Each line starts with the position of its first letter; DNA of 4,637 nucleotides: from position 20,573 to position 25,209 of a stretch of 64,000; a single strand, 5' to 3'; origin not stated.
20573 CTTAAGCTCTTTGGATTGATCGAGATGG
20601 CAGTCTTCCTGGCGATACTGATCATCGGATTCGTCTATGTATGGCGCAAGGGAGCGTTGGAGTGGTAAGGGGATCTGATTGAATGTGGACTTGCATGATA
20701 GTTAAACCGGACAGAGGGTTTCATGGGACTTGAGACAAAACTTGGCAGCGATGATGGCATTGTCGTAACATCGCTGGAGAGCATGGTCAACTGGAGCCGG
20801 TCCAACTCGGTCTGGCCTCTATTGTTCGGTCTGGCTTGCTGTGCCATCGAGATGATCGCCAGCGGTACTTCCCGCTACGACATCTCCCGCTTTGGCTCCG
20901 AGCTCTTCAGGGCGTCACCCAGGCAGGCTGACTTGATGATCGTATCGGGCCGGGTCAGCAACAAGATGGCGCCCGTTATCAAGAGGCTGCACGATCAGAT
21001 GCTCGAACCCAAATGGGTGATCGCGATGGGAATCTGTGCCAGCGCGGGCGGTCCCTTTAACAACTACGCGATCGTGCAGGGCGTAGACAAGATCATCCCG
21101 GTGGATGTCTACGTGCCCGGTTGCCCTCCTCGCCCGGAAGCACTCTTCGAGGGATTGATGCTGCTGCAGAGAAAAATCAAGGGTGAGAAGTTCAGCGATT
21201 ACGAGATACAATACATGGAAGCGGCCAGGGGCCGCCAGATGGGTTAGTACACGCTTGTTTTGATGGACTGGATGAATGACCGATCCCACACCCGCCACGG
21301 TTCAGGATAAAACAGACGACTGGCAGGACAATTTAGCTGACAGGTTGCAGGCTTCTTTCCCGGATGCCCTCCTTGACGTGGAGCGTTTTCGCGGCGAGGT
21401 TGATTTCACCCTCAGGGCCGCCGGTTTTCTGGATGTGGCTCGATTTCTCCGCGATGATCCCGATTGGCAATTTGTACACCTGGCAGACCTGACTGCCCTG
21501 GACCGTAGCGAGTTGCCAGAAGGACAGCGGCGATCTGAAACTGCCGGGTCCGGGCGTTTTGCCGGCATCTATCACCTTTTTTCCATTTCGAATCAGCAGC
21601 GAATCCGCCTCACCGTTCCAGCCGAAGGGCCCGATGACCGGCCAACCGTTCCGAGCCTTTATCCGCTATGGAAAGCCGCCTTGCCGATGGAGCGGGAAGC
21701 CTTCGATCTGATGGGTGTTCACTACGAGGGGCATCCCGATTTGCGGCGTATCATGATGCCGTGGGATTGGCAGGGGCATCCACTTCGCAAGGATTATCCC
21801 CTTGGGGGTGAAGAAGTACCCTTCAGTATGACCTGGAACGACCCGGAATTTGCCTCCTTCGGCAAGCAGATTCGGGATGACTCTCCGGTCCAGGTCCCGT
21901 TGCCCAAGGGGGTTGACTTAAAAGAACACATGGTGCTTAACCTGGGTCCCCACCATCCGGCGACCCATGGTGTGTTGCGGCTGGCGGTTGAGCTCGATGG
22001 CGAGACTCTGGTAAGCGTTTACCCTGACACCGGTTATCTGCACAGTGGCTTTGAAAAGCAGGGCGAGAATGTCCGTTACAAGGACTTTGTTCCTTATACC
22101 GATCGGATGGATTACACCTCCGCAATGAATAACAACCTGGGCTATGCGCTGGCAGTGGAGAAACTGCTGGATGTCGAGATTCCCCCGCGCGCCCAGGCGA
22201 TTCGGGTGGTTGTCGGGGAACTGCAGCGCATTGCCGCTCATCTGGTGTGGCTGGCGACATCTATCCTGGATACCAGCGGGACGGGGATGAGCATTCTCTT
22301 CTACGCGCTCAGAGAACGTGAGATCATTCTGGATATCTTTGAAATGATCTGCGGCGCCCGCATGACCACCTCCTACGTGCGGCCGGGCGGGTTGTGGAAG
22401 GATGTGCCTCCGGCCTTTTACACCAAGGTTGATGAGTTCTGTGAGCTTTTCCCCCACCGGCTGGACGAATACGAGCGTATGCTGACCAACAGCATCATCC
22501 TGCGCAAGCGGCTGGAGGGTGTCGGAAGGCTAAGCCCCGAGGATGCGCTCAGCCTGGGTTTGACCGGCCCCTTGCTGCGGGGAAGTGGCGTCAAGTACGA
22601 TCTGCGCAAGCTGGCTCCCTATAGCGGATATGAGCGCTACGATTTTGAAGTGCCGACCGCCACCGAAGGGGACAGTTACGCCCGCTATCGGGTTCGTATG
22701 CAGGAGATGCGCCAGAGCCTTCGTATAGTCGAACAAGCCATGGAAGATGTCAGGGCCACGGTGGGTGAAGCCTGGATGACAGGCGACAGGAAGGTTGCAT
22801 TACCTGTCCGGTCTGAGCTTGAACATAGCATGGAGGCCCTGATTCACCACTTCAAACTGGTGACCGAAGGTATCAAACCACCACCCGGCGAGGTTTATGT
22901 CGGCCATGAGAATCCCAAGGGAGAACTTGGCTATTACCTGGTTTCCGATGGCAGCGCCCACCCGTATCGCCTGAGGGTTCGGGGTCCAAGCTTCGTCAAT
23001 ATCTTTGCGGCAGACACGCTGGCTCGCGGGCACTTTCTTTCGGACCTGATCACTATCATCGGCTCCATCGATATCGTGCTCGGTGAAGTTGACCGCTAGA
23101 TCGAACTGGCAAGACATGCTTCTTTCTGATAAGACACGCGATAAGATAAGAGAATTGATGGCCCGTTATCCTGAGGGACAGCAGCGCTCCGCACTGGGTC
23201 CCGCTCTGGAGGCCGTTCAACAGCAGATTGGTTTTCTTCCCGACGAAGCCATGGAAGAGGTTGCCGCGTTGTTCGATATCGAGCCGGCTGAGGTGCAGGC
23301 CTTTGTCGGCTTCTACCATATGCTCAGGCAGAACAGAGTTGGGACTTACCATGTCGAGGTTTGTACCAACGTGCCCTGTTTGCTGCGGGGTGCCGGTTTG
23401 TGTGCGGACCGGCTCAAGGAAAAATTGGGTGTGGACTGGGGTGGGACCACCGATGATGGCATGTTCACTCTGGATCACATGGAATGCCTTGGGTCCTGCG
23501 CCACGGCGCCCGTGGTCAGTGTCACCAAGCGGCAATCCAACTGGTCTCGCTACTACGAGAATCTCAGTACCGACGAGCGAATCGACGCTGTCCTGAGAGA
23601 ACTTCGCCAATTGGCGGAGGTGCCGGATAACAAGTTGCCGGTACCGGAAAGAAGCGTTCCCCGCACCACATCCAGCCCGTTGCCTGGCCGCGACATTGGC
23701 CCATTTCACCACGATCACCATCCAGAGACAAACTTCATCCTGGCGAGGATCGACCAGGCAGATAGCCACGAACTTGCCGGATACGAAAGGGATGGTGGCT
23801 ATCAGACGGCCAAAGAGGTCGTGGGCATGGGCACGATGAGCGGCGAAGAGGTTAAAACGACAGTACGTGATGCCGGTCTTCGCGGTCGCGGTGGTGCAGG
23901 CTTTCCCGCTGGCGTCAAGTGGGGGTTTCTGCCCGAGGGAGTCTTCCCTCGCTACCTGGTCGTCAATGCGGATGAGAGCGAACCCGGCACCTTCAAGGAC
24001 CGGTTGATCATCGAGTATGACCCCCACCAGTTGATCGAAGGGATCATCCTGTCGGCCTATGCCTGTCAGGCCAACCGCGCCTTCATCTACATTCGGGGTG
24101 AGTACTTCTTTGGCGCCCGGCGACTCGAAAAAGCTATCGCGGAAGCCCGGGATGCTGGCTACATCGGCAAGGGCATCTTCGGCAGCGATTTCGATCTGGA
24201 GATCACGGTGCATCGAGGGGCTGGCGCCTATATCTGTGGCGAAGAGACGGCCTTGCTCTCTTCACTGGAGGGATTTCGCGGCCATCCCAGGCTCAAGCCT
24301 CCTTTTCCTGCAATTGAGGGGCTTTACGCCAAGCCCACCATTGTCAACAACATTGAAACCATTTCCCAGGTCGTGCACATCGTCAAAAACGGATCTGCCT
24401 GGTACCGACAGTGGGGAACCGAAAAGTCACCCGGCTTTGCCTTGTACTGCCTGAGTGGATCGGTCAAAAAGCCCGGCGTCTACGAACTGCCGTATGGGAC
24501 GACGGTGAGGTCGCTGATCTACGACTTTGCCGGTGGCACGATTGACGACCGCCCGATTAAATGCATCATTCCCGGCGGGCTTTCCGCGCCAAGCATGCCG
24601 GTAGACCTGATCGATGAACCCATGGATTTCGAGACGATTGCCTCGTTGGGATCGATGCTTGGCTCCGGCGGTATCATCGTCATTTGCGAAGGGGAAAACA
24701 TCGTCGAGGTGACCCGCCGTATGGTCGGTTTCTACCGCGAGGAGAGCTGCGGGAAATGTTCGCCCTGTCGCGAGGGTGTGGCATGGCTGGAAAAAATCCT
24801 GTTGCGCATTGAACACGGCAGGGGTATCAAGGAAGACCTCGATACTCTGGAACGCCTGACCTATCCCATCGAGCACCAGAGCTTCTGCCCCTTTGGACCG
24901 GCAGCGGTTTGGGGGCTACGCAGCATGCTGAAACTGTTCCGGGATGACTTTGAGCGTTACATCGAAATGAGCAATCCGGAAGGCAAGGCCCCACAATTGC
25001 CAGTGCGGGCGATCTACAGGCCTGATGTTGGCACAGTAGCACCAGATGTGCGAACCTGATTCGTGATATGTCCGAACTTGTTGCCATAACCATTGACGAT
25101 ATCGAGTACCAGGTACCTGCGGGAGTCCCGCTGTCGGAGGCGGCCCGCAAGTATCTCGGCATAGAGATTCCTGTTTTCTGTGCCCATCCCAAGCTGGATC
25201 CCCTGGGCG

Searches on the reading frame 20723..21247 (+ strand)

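Call 56: search_protein_families(library=pfam, proteins=[window:20723-21247:+], max_evalue=0.00001)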
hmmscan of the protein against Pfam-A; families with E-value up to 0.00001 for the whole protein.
window:20723-21247:+ (174 aa): 1 family
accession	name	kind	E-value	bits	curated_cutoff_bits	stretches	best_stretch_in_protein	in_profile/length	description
PF01058.29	Oxidored_q6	-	2.5e-29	102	27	1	39-147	1-127/128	NADH ubiquinone oxidoreductase, 20 Kd subunit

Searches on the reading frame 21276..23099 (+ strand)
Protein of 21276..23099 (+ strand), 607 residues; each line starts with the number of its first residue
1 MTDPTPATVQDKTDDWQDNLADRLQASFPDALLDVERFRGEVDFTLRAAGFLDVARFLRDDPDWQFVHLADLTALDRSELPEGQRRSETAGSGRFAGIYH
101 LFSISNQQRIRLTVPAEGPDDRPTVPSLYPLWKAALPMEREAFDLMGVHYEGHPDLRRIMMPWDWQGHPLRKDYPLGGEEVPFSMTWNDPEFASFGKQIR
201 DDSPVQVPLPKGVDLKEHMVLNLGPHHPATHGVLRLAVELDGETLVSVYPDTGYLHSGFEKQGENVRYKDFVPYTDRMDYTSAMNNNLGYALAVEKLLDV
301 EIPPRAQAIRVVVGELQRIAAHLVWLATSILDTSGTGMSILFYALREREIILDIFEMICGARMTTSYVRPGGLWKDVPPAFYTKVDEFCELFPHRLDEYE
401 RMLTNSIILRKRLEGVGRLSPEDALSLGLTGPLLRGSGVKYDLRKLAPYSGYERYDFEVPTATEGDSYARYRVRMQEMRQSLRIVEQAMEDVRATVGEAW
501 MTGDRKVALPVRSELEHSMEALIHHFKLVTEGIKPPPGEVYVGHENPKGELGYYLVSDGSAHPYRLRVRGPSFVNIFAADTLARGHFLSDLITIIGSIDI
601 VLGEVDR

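Call 56: search_protein_families(library=pfam, proteins=[window:21276-23099:+], max_evalue=0.00001)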
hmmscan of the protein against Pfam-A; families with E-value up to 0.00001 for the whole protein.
window:21276-23099:+ (607 aa): 2 families
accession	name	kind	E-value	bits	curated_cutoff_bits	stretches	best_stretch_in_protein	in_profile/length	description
PF00346.24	Complex1_49kDa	-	7.1e-111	370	24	1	338-607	5-271/271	Respiratory-chain NADH dehydrogenase, 49 Kd subunit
PF00329.25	Complex1_30kDa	-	1e-39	136.3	22.5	1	46-179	3-123/124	Respiratory-chain NADH dehydrogenase, 30 Kd subunit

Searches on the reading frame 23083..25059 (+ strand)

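Call 56: search_protein_families(library=pfam, proteins=[window:23083-25059:+], max_evalue=0.00001)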
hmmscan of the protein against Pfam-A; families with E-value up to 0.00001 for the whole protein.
window:23083-25059:+ (658 aa): 4 families
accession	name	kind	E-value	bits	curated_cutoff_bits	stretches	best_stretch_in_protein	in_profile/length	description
PF01512.22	Complex1_51K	-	8.9e-47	159.2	31.2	1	261-431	1-149/150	Nuo51 FMN-binding domain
PF01257.25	2Fe-2S_thioredx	-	1.4e-40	138.9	24.8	1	23-174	2-144/145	Thioredoxin-like [2Fe-2S] ferredoxin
PF10589.14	NADH_4Fe-4S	-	2.7e-27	94.9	23.5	1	542-625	1-84/85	NADH-ubiquinone oxidoreductase-F iron-sulfur binding region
PF10531.15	SLBB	-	1.7e-07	31.4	27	1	455-488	2-35/55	SLBB domain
